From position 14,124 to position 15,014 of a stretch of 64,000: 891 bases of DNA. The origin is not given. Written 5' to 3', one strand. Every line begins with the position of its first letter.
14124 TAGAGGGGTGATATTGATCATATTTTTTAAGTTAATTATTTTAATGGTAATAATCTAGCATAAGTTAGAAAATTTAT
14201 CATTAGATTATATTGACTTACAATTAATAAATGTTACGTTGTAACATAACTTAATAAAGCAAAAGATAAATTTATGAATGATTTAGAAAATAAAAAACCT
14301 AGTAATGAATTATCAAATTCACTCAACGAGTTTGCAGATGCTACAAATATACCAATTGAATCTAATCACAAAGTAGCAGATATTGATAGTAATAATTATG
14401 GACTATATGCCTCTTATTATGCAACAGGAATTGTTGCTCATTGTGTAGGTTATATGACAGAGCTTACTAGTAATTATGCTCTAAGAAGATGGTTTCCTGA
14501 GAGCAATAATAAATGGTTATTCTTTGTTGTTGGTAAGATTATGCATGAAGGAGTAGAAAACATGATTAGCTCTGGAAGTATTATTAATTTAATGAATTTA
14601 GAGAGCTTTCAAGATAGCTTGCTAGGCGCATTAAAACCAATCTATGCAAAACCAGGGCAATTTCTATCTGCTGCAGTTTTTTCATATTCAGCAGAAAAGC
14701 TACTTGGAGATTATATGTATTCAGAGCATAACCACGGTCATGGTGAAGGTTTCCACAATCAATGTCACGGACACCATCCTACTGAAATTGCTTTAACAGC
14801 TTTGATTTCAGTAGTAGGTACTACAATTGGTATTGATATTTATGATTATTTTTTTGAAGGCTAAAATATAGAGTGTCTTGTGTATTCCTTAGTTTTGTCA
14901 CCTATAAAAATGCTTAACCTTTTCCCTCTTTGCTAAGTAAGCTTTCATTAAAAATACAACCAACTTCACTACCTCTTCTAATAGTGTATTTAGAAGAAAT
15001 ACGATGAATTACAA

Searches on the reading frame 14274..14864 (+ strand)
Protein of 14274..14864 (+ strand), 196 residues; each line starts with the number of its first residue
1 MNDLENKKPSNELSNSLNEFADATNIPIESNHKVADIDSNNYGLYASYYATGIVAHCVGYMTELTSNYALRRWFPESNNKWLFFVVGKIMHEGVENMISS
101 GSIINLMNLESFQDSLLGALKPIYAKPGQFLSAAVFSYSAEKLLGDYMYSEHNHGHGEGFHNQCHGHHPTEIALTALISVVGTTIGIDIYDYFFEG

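Call 7: search_protein_families(library=pfam, proteins=[window:14274-14864:+], max_evalue=0.1)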
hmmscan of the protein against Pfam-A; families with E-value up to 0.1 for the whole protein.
window:14274-14864:+ (196 aa): 0 families

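Call 50: find_encoding_contigs(protein=window:14274-14864:+, flank=4000, max_places=10)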
Protein window:14274-14864:+ (196 aa): 4 contigs read that carry it; 2 places shown.
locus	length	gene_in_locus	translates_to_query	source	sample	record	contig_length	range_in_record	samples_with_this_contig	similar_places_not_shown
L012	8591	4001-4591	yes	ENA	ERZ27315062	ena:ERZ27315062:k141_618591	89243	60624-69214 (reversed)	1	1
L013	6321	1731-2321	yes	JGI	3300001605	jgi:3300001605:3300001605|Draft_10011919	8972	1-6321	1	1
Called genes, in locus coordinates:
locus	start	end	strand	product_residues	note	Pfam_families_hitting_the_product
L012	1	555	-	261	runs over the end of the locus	PF01066:CDP-OH_P_transf, PF08009:CDP-OH_P_tran_2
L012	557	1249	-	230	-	PF02666:PS_Dcarbxylase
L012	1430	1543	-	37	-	-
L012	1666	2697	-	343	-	-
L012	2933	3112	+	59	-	-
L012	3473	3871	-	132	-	PF01475:FUR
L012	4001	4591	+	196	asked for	-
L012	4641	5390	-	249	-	PF03524:CagX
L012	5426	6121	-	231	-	-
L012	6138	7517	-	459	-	PF00206:Lyase_1, PF10415:FumaraseC_C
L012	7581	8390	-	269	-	PF01739:CheR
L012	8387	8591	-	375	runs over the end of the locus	PF00072:Response_reg, PF01339:CheB_methylest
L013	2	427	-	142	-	?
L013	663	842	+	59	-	-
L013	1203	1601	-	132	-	PF01475:FUR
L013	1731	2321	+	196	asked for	-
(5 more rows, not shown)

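Call 58: search_protein_families(library=ncbifam, proteins=[window:14274-14864:+], max_evalue=0.1)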
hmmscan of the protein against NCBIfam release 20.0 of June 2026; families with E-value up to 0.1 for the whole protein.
window:14274-14864:+ (196 aa): 0 families
